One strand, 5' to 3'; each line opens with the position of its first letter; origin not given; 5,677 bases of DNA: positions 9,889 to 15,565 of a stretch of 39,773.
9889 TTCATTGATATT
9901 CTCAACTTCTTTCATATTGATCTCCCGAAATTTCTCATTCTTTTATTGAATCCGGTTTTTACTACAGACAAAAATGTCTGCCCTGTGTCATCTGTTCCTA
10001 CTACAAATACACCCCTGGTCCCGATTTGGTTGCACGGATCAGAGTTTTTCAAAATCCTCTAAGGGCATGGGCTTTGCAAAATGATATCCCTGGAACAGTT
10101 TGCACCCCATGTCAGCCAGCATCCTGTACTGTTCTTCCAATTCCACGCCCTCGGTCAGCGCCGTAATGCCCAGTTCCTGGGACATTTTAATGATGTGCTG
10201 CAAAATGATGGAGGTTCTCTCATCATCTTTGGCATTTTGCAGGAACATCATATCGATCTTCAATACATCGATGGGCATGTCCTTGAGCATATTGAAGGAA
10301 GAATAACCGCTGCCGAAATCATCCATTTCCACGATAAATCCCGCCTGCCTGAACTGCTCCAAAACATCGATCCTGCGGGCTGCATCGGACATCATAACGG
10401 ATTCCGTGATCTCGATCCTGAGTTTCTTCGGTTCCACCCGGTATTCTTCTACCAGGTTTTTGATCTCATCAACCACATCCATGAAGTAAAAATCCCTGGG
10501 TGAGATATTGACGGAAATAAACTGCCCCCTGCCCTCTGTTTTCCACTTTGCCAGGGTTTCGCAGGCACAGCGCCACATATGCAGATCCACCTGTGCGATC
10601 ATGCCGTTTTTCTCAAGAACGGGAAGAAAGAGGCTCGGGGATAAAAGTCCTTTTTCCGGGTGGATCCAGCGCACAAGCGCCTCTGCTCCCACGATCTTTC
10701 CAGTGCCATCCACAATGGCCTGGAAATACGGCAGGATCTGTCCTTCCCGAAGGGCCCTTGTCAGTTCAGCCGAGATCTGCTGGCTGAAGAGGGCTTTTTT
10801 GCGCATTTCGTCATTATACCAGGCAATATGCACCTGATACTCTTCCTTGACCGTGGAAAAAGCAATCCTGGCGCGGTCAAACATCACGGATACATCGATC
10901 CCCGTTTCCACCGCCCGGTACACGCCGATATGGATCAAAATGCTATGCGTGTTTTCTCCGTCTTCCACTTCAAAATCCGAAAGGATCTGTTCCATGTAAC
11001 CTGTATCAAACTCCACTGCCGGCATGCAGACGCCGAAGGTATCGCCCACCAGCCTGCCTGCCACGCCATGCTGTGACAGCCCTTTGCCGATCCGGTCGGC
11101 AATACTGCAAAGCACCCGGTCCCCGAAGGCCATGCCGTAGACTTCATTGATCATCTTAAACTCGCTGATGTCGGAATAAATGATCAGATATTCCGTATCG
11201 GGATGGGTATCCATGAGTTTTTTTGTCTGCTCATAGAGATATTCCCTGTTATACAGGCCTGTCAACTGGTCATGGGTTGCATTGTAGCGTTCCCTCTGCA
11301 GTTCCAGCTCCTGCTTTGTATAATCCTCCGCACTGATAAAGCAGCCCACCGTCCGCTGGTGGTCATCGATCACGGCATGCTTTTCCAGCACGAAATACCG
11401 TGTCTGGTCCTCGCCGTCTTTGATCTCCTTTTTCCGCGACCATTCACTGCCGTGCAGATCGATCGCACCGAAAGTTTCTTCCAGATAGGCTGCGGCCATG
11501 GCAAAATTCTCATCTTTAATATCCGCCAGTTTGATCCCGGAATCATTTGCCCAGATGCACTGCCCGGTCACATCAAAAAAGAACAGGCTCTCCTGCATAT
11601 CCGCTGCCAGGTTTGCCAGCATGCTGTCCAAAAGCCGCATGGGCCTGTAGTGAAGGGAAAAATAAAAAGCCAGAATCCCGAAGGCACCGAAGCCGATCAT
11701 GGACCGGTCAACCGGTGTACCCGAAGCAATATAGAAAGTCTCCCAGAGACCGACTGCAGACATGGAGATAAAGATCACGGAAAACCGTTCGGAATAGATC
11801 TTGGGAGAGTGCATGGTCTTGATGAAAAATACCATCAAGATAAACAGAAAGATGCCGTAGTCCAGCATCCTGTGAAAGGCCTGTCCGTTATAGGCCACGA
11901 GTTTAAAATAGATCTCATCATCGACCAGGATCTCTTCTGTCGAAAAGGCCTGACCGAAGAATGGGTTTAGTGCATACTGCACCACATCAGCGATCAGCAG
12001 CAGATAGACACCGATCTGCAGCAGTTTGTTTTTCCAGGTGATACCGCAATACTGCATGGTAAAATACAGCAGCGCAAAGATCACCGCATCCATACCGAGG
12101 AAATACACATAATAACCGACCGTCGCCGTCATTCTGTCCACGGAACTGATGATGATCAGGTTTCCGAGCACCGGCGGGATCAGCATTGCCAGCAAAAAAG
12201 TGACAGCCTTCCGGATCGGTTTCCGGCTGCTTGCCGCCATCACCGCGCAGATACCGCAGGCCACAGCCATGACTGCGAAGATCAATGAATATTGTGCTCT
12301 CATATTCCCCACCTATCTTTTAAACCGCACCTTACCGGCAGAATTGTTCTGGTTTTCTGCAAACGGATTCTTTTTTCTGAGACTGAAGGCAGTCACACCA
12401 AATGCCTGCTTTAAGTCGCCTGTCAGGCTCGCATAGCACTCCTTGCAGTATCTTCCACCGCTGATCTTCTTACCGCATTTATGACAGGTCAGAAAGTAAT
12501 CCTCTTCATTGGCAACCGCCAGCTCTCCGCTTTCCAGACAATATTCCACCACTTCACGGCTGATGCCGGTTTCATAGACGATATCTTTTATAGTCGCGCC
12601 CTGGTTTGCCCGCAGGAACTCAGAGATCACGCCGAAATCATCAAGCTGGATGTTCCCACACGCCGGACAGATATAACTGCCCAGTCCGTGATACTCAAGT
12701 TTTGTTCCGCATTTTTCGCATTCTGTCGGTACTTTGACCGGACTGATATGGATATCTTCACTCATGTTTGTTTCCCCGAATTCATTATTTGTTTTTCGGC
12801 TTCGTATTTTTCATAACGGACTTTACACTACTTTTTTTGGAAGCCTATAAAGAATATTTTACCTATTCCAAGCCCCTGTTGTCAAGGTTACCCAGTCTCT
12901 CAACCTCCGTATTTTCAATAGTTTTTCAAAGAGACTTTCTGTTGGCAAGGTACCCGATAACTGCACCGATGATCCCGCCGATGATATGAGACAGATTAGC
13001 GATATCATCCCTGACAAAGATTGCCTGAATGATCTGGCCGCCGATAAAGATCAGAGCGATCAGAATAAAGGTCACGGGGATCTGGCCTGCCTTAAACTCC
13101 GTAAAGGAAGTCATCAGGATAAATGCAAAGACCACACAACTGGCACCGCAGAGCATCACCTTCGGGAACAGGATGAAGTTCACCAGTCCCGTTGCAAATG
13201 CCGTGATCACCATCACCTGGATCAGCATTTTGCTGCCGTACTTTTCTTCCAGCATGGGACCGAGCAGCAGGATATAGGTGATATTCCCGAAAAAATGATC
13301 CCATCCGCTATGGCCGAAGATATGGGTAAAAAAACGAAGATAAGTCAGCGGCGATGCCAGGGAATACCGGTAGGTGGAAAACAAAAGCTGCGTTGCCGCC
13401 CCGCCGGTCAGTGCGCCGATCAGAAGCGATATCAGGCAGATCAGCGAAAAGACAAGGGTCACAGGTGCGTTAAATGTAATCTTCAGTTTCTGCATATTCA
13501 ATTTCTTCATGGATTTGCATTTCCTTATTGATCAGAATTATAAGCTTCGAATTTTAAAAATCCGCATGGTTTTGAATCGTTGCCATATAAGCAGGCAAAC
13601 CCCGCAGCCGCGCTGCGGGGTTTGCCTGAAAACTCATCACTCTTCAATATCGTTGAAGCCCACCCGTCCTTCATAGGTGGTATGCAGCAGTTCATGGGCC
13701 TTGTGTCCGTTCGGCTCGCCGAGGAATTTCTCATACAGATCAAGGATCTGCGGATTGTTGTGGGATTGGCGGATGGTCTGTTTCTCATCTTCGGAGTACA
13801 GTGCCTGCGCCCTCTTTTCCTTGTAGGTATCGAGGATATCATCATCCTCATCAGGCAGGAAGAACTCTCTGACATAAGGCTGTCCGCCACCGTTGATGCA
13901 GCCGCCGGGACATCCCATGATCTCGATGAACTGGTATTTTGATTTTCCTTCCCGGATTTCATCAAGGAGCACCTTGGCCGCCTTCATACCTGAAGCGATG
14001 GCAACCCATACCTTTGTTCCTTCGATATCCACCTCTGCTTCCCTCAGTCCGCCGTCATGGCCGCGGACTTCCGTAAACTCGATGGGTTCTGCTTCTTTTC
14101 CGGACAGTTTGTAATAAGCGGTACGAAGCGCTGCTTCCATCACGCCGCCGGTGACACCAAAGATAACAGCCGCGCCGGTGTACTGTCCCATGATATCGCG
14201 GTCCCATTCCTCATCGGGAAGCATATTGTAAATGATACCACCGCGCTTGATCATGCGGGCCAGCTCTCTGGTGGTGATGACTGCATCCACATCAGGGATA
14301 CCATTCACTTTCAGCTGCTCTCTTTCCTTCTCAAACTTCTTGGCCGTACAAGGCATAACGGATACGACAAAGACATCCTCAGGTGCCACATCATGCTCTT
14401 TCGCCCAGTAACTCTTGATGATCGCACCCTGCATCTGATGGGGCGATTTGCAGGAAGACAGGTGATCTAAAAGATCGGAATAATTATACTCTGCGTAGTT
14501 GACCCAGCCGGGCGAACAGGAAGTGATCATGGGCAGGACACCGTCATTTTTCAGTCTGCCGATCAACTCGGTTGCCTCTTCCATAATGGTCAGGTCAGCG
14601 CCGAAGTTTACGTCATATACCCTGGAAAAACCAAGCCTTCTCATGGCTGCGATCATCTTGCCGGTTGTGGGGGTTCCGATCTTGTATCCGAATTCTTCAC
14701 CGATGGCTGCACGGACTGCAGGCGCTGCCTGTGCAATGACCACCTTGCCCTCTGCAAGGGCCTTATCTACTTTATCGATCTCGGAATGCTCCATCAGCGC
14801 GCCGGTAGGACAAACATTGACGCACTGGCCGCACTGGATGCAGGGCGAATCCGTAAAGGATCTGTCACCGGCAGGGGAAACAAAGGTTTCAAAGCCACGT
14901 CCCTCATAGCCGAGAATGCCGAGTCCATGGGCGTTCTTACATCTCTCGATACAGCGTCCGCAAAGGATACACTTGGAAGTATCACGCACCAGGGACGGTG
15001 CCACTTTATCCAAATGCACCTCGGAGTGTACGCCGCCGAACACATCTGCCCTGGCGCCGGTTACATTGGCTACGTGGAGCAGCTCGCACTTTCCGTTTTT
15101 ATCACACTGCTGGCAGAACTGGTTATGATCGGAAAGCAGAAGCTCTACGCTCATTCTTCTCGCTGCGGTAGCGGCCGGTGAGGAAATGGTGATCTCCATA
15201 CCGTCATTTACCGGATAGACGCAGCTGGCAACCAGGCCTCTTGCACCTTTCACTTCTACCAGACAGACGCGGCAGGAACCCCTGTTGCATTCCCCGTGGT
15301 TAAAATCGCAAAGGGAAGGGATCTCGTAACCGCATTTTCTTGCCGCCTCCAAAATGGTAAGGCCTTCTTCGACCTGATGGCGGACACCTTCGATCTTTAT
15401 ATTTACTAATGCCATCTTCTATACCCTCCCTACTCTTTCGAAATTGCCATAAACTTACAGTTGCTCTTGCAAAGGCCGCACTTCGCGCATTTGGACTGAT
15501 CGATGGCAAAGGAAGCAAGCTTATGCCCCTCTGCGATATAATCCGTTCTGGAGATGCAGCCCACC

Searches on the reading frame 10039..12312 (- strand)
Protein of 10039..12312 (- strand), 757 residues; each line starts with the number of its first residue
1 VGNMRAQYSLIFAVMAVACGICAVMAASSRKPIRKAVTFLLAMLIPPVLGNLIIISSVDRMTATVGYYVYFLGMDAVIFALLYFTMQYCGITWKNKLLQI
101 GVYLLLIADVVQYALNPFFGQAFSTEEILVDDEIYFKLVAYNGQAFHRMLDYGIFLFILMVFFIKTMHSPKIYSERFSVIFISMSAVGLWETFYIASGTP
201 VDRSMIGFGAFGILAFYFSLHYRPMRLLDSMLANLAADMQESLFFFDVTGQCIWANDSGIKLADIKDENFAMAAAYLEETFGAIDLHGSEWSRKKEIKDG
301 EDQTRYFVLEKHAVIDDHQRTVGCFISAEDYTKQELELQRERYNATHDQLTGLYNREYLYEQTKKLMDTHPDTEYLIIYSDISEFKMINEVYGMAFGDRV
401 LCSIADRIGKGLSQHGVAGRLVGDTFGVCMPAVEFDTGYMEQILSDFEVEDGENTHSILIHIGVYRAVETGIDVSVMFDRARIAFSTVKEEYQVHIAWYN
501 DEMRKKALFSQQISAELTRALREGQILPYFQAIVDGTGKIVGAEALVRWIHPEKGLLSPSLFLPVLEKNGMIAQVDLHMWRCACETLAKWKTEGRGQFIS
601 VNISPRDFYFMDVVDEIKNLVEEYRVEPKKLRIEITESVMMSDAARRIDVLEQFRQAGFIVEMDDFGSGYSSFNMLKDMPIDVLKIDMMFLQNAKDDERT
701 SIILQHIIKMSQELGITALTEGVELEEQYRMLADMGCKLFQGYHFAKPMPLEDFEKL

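Call 8: search_protein_families(library=pfam, proteins=[window:10039-12312:-], max_evalue=0.001)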
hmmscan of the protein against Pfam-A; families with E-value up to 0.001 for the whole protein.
window:10039-12312:- (757 aa): 3 families
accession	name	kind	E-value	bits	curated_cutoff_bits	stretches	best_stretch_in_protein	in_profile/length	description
PF00563.25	EAL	-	4.7e-64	216.4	31.3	1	516-748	3-236/236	EAL domain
PF00990.26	GGDEF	-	9.9e-25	87.6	23.8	1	345-491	1-157/161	Diguanylate cyclase, GGDEF domain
PF16927.11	HisKA_7TM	-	3.4e-08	34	28.6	1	14-224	4-219/224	N-terminal 7TM region of histidine kinase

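Call 65: find_encoding_contigs(protein=window:10039-12312:-, flank=10000, max_places=6)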
Protein window:10039-12312:- (757 aa): no gene with exactly this product is on record in the collection.

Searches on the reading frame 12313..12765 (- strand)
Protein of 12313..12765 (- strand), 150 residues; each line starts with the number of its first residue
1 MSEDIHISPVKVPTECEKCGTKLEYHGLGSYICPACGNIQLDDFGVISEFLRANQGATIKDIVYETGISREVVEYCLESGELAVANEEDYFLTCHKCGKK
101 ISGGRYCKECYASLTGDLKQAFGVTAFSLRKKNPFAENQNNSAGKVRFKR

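Call 8: search_protein_families(library=pfam, proteins=[window:12313-12765:-], max_evalue=0.001)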
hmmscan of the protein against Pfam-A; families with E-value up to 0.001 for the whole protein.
window:12313-12765:- (150 aa): 4 families
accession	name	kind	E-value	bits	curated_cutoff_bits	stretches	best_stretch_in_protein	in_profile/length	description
PF12773.13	DZR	-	3.7e-05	24.3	27.3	0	16-39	15-33/45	Double zinc ribbon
PF01155.25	HypA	-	4.6e-05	23.8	28.9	0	4-41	61-97/112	Hydrogenase/urease nickel incorporation, metallochaperone, hypA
PF07191.17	Zn_ribbon_6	-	0.00016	22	25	0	90-114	15-39/67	Double zinc ribbon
PF23430.1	DUF7117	-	0.00031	20.9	28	0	15-40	8-33/232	Family of unknown function (DUF7117)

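Call 68: find_encoding_contigs(protein=window:12313-12765:-, flank=10000, max_places=8)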
Protein window:12313-12765:- (150 aa): 17 contigs read that carry it; 8 places shown.
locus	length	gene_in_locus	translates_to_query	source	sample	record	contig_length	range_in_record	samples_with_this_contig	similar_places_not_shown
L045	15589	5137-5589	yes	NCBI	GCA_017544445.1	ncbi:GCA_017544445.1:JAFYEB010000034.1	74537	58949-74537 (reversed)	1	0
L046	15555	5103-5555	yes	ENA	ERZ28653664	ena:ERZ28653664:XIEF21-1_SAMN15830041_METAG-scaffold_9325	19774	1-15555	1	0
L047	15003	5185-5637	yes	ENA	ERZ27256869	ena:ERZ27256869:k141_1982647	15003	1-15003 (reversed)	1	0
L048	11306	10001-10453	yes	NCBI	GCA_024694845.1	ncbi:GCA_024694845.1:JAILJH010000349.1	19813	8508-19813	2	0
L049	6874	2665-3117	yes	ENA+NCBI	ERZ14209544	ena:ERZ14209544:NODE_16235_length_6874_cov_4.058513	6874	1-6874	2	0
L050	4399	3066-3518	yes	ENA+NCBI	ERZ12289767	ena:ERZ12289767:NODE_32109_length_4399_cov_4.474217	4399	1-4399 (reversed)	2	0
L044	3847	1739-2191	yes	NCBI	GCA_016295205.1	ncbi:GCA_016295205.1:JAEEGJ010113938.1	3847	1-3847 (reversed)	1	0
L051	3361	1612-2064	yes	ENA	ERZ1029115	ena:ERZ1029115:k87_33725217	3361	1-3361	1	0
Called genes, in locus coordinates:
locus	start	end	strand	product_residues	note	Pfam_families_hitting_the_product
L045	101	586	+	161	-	PF01257:2Fe-2S_thioredx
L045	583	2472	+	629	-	PF01257:2Fe-2S_thioredx, PF01512:Complex1_51K, PF10531:SLBB (weak), PF10589:NADH_4Fe-4S, PF12797:Fer4_2 (faint), PF00037:Fer4 (weak), PF13237:Fer4_10 (weak), PF12838:Fer4_7 (weak), +1 more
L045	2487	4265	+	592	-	PF13510:Fer2_4, PF10588:NADH-G_4Fe-4S_3, PF13237:Fer4_10 (faint), PF12838:Fer4_7 (weak), PF00037:Fer4 (weak), PF12837:Fer4_6 (weak), PF02906:Fe_hyd_lg_C, PF02256:Fe_hyd_SSU, +2 more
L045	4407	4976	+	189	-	PF01694:Rhomboid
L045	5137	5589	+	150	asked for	-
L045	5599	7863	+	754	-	PF16927:HisKA_7TM (weak), PF00990:GGDEF, PF00563:EAL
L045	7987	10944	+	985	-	-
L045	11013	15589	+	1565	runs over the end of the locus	-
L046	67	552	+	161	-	PF01257:2Fe-2S_thioredx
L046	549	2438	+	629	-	PF01257:2Fe-2S_thioredx, PF01512:Complex1_51K, PF10531:SLBB (weak), PF10589:NADH_4Fe-4S, PF12797:Fer4_2 (faint), PF00037:Fer4 (weak), PF13237:Fer4_10 (weak), PF12838:Fer4_7 (weak), +1 more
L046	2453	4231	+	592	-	PF13510:Fer2_4, PF10588:NADH-G_4Fe-4S_3, PF13237:Fer4_10 (faint), PF12838:Fer4_7 (weak), PF00037:Fer4 (weak), PF12837:Fer4_6 (weak), PF02906:Fe_hyd_lg_C, PF02256:Fe_hyd_SSU, +2 more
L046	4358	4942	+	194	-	PF01694:Rhomboid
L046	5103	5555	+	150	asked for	-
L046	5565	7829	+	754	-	PF16927:HisKA_7TM (weak), PF00990:GGDEF, PF00563:EAL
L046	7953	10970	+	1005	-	-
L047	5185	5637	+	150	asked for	-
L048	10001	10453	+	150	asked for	-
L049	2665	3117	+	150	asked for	-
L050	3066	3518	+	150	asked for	-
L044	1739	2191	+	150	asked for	-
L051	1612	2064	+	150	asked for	-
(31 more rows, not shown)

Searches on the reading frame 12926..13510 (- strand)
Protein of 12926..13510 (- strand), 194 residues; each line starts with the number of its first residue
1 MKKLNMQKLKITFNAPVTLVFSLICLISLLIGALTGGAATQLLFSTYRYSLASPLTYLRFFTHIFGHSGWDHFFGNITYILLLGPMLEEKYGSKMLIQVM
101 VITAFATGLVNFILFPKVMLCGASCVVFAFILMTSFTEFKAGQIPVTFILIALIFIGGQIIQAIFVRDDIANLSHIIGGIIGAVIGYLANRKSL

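Call 8: search_protein_families(library=pfam, proteins=[window:12926-13510:-], max_evalue=0.001)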
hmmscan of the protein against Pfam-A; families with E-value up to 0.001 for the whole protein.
window:12926-13510:- (194 aa): 1 family
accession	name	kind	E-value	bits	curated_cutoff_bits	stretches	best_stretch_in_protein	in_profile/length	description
PF01694.28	Rhomboid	-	2.5e-21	76.8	22.6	1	57-189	4-140/143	Rhomboid domain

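Call 67: find_encoding_contigs(protein=window:12926-13510:-, flank=10000, max_places=6)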
Protein window:12926-13510:- (194 aa): 1 contig read that carries it; 1 place shown.
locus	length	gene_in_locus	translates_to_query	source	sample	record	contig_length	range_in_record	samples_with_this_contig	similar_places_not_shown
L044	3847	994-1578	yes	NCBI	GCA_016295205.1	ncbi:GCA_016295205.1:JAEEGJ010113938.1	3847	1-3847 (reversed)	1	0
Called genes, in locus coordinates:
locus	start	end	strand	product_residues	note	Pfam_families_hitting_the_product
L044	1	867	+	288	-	?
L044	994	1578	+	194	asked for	PF01694:Rhomboid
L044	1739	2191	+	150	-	-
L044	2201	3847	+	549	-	?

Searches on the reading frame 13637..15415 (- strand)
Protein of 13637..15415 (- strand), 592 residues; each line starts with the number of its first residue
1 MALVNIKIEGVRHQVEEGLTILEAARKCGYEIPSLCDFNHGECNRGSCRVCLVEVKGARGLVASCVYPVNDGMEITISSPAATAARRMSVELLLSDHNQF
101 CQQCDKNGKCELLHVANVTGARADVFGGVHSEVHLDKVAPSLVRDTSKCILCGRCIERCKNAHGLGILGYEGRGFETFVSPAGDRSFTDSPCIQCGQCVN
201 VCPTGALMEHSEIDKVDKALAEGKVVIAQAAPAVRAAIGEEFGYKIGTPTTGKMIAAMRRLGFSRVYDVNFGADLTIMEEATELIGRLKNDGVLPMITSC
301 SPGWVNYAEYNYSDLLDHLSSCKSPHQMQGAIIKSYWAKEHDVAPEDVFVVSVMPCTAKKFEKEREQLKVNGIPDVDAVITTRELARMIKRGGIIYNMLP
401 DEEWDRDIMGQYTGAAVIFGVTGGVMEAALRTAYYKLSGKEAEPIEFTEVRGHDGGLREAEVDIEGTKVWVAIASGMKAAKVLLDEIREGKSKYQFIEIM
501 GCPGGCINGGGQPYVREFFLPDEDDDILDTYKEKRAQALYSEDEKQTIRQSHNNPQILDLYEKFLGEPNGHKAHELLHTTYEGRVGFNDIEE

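Call 8: search_protein_families(library=pfam, proteins=[window:13637-15415:-], max_evalue=0.001)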
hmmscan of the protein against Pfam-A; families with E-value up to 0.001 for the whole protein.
window:13637-15415:- (592 aa): 16 families
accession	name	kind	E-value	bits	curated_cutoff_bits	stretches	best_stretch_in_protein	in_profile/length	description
PF02906.19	Fe_hyd_lg_C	-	5.9e-94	314.7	22.1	1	224-510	1-245/245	Iron only hydrogenase large subunit, C-terminal domain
PF02256.22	Fe_hyd_SSU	-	1.9e-24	85.9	24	1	530-583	2-55/56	Iron hydrogenase small subunit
PF13510.11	Fer2_4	-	1.9e-17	63.5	22.8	1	3-77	3-79/82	2Fe-2S iron-sulfur cluster binding domain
PF10588.14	NADH-G_4Fe-4S_3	-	2e-10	40.5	27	1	86-120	1-35/40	NADH-ubiquinone oxidoreductase-G iron-sulfur binding region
PF00037.32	Fer4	-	3.3e-09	36.6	21.1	2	192-207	8-23/24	4Fe-4S binding domain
PF12838.12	Fer4_7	-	4.2e-08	34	27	2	148-206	1-52/52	4Fe-4S dicluster domain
PF13237.11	Fer4_10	-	6.5e-07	29.6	25.5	2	142-203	2-53/53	4Fe-4S dicluster domain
PF12837.12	Fer4_6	-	1.6e-06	28.2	25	1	189-207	6-24/24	4Fe-4S binding domain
PF13187.11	Fer4_9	-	6.6e-06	26.5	27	1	148-206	1-51/52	4Fe-4S dicluster domain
PF22117.2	Fer4_Nqo3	-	1.7e-05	25.4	27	1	142-207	4-66/67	NADH-quinone oxidoreductase subunit 3, ferredoxin-like domain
PF13484.11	Fer4_16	-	4.1e-05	24.7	30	1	192-215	2-26/66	4Fe-4S double cluster binding domain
PF00111.32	Fer2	-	8.3e-05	22.9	21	1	8-56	3-48/77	2Fe-2S iron-sulfur cluster binding domain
PF13183.11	Fer4_8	-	0.00019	22.3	27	0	191-221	4-35/68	4Fe-4S dicluster domain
PF12797.12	Fer4_2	-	0.00024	21.3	24.5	0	190-204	8-22/22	4Fe-4S binding domain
PF14697.11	Fer4_21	-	0.00026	21.5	35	0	145-205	4-55/59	4Fe-4S dicluster domain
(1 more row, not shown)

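Call 64: find_encoding_contigs(protein=window:13637-15415:-, flank=1000, max_places=3)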
Protein window:13637-15415:- (592 aa): 6 contigs read that carry it; 3 places shown.
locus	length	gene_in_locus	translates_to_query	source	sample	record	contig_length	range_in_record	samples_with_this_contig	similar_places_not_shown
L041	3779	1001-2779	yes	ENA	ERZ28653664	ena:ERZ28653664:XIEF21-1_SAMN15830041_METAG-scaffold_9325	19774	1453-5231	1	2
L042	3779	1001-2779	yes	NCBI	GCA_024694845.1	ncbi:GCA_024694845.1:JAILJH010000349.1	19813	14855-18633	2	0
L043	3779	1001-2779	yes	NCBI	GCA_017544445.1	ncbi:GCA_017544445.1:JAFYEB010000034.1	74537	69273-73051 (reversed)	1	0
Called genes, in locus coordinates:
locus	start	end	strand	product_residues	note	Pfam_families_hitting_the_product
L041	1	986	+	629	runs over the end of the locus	PF01257:2Fe-2S_thioredx, PF01512:Complex1_51K, PF10531:SLBB (weak), PF10589:NADH_4Fe-4S, PF12797:Fer4_2 (faint), PF00037:Fer4 (weak), PF13237:Fer4_10 (weak), PF12838:Fer4_7 (weak), +1 more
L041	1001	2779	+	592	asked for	PF13510:Fer2_4, PF10588:NADH-G_4Fe-4S_3, PF13237:Fer4_10 (faint), PF12838:Fer4_7 (weak), PF00037:Fer4 (weak), PF12837:Fer4_6 (weak), PF02906:Fe_hyd_lg_C, PF02256:Fe_hyd_SSU, +2 more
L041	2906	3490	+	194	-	PF01694:Rhomboid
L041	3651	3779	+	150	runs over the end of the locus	-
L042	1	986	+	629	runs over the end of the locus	PF01257:2Fe-2S_thioredx (weak), PF01512:Complex1_51K, PF10531:SLBB (weak), PF10589:NADH_4Fe-4S, PF12797:Fer4_2 (faint), PF00037:Fer4 (weak), PF13237:Fer4_10 (weak), PF12838:Fer4_7 (weak), +1 more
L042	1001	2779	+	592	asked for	PF13510:Fer2_4, PF10588:NADH-G_4Fe-4S_3, PF13237:Fer4_10 (faint), PF12838:Fer4_7 (weak), PF00037:Fer4 (weak), PF12837:Fer4_6 (weak), PF02906:Fe_hyd_lg_C, PF02256:Fe_hyd_SSU, +2 more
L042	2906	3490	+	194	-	PF01694:Rhomboid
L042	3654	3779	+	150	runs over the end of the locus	-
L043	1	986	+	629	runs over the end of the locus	PF01257:2Fe-2S_thioredx, PF01512:Complex1_51K, PF10531:SLBB (weak), PF10589:NADH_4Fe-4S, PF12797:Fer4_2 (faint), PF00037:Fer4 (weak), PF13237:Fer4_10 (weak), PF12838:Fer4_7 (weak), +1 more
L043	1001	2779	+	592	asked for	PF13510:Fer2_4, PF10588:NADH-G_4Fe-4S_3, PF13237:Fer4_10 (faint), PF12838:Fer4_7 (weak), PF00037:Fer4 (weak), PF12837:Fer4_6 (weak), PF02906:Fe_hyd_lg_C, PF02256:Fe_hyd_SSU, +2 more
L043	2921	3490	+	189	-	PF01694:Rhomboid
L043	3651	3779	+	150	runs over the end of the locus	-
